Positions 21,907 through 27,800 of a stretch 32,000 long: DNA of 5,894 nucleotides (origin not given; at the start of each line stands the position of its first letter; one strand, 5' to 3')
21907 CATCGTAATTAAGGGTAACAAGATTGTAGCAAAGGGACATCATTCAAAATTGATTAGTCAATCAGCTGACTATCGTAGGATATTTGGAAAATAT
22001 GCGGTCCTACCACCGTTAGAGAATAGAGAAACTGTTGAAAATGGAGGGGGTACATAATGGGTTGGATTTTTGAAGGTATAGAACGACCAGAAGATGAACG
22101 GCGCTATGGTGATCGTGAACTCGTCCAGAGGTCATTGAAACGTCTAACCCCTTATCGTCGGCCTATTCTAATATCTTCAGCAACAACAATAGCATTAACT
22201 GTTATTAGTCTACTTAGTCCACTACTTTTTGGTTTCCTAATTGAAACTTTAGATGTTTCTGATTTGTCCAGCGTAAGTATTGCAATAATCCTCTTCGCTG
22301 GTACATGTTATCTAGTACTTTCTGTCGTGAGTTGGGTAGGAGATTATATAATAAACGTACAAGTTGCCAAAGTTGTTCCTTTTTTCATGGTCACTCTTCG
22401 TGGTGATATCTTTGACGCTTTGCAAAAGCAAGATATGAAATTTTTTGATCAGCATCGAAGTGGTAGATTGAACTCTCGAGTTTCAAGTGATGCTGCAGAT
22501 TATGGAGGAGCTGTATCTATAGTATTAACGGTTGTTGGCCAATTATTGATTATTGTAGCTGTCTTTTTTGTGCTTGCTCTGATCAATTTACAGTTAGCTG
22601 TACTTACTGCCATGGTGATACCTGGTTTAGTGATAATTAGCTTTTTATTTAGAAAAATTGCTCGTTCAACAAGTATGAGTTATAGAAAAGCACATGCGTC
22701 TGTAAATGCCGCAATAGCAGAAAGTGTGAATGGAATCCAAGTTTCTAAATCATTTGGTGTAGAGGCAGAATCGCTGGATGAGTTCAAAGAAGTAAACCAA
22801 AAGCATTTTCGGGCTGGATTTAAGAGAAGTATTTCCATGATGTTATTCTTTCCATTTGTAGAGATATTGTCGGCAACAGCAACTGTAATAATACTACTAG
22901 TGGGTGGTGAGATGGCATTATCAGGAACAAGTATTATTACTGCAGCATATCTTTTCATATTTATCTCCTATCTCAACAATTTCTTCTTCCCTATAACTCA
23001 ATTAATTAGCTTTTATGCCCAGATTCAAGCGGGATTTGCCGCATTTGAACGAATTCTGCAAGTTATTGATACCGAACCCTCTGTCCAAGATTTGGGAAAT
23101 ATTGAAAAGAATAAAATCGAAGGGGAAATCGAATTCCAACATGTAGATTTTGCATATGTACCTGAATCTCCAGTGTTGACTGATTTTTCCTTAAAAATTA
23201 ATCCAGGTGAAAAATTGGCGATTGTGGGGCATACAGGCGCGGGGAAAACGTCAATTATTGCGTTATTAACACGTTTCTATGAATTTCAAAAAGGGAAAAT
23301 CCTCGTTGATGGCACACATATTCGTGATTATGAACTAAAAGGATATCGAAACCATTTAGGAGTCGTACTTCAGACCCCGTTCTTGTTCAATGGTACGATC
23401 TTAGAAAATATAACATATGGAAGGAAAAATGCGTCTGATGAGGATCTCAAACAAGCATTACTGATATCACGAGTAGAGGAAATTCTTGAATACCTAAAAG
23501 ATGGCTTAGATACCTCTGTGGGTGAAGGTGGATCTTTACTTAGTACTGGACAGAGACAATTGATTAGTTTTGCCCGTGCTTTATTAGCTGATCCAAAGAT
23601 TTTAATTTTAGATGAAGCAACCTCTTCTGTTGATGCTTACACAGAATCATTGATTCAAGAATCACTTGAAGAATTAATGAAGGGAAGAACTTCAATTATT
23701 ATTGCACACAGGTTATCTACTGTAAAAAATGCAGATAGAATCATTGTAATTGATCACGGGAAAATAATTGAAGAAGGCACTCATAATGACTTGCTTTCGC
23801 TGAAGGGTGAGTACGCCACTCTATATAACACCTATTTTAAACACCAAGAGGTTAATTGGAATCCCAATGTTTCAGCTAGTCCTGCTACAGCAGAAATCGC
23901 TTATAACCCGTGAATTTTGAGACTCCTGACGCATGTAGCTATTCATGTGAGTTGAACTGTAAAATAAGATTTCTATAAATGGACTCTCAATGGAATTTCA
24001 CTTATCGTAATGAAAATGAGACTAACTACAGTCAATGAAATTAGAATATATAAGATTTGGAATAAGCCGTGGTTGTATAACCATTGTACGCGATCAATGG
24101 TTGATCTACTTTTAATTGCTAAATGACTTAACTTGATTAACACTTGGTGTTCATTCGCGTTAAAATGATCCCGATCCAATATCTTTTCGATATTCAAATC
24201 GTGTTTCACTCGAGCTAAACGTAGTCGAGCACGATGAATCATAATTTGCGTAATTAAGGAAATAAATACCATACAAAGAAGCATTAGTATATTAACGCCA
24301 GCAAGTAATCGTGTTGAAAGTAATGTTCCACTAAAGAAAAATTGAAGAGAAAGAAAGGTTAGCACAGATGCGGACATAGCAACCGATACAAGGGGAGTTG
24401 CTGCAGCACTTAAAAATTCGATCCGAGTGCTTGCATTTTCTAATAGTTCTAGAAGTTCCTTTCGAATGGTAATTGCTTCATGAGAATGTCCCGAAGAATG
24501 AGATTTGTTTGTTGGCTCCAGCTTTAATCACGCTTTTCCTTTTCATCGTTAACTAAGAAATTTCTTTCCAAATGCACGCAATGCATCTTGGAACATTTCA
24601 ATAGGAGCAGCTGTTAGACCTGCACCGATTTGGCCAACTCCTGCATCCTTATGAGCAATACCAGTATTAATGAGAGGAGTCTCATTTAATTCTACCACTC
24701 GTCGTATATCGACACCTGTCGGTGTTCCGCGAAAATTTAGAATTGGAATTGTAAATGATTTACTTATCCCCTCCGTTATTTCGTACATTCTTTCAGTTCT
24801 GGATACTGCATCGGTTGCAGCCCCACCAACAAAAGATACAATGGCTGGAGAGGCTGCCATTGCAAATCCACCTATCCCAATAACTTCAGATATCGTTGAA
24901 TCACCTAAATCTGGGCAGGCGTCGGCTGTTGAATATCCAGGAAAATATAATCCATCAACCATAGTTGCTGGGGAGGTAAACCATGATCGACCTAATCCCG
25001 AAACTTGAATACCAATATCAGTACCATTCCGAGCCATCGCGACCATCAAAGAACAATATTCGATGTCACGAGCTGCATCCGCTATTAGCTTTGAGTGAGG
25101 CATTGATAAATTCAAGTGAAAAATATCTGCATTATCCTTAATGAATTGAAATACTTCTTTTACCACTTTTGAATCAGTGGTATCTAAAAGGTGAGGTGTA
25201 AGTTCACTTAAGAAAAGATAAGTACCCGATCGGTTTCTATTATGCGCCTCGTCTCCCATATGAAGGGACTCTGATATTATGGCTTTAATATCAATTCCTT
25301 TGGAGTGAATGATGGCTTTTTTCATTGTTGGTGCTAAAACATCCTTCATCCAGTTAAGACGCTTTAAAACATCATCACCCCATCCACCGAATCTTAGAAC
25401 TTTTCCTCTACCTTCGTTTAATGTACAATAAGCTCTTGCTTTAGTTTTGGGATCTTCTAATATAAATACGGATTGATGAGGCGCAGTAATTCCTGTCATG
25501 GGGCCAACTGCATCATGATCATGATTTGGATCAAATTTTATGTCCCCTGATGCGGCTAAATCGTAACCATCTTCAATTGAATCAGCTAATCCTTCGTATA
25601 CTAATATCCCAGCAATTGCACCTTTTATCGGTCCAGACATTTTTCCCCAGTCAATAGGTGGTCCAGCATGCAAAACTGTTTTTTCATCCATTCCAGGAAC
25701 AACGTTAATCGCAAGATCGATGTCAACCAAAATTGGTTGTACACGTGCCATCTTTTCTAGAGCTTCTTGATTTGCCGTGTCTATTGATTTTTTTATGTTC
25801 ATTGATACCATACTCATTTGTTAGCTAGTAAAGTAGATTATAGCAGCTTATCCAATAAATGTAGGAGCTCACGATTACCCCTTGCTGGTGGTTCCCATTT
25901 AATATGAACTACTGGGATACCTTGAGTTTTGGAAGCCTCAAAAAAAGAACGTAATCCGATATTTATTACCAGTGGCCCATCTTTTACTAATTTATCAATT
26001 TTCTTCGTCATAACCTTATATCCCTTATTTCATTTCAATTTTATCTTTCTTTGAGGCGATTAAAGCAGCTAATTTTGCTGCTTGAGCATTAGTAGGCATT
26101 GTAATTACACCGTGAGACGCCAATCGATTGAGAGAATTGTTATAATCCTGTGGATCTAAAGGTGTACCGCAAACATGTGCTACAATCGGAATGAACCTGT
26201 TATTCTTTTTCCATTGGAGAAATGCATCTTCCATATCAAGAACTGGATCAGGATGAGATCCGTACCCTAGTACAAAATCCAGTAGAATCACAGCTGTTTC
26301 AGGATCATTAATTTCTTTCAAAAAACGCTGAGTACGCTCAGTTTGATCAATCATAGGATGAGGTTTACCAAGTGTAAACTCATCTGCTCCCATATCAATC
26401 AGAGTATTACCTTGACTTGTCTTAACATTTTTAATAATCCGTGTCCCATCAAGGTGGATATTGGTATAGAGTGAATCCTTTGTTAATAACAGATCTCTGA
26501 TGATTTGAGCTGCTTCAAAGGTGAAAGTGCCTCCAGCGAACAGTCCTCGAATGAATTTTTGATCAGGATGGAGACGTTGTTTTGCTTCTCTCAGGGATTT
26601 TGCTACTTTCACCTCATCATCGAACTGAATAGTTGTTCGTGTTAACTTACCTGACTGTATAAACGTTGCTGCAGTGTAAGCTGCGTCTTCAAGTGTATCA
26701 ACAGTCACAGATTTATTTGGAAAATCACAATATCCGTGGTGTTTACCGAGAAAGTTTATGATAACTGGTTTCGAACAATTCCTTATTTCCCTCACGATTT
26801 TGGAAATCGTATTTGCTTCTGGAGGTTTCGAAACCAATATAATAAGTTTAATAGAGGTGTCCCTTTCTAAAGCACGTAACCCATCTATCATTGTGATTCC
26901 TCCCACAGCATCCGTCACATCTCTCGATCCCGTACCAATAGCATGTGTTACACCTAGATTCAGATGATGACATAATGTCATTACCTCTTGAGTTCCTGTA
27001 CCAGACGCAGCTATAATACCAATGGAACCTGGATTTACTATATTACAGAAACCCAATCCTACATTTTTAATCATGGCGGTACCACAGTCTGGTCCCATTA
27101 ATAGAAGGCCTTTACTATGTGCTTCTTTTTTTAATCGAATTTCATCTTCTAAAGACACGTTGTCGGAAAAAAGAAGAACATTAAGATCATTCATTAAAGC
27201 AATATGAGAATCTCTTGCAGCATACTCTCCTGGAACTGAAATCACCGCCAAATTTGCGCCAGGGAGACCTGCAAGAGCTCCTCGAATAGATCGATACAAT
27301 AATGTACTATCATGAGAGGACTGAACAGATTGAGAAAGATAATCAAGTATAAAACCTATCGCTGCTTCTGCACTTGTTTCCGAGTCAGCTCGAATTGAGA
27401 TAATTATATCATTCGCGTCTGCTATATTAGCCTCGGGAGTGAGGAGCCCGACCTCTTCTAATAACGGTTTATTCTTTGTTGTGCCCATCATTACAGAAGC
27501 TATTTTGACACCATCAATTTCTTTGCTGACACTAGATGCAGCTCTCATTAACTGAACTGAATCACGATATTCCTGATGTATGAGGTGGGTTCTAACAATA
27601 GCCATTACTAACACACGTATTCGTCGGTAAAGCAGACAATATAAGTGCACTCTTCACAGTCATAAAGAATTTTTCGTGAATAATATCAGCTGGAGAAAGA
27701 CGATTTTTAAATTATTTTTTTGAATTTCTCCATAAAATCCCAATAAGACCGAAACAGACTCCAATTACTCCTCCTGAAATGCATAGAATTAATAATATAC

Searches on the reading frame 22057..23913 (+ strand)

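Call 15: search_protein_families(library=pfam, proteins=[window:22057-23913:+], max_evalue=0.001)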
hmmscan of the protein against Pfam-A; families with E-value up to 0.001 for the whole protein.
window:22057-23913:+ (618 aa): 4 families
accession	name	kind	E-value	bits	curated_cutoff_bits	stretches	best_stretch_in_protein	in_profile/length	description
PF00664.28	ABC_membrane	-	4.4e-35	122.1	28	1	38-312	2-273/274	ABC transporter transmembrane region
PF00005.33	ABC_tran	-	4.6e-31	108.7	25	1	374-523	1-137/137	ABC transporter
PF02463.25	SMC_N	-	3.3e-05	23.9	40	1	476-566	135-212/220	RecF/RecN/SMC N terminal domain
PF00270.35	DEAD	-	0.00029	21.1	26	0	382-407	12-39/167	DEAD/DEAH box helicase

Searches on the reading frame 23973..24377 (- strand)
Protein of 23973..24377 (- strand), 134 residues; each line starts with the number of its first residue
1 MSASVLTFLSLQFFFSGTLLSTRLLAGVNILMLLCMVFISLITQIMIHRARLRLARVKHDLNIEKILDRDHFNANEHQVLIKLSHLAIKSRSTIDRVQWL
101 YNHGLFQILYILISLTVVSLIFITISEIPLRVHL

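Call 15: search_protein_families(library=pfam, proteins=[window:23973-24377:-], max_evalue=0.001)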
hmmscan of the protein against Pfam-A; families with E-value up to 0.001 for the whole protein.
window:23973-24377:- (134 aa): 1 family
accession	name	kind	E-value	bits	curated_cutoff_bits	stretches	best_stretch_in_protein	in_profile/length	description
PF13493.11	DUF4118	-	0.00081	19.6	28.4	1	2-55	49-102/107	Domain of unknown function (DUF4118)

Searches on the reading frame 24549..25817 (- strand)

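Call 15: search_protein_families(library=pfam, proteins=[window:24549-25817:-], max_evalue=0.001)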
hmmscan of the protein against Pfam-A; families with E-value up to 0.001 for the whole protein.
window:24549-25817:- (422 aa): 1 family
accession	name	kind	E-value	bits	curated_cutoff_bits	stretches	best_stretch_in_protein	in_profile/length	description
PF06545.17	AllG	-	9.1e-84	280.7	27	1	93-307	1-215/215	Oxamate carbamoyltransferase subunit AllG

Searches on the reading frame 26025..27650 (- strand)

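Call 15: search_protein_families(library=pfam, proteins=[window:26025-27650:-], max_evalue=0.001)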
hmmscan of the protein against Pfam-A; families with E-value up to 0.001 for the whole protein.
window:26025-27650:- (541 aa): 3 families
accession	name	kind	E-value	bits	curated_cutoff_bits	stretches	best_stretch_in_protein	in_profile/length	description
PF00549.24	Ligase_CoA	-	2e-32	112.4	24.5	1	370-529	1-126/128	CoA-ligase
PF13607.11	Succ_CoA_lig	-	1.9e-06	28.1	27.4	1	207-337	1-124/138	Succinyl-CoA ligase like flavodoxin domain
PF02629.25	CoA_binding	-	3.9e-06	28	22.3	1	207-288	3-83/97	CoA binding domain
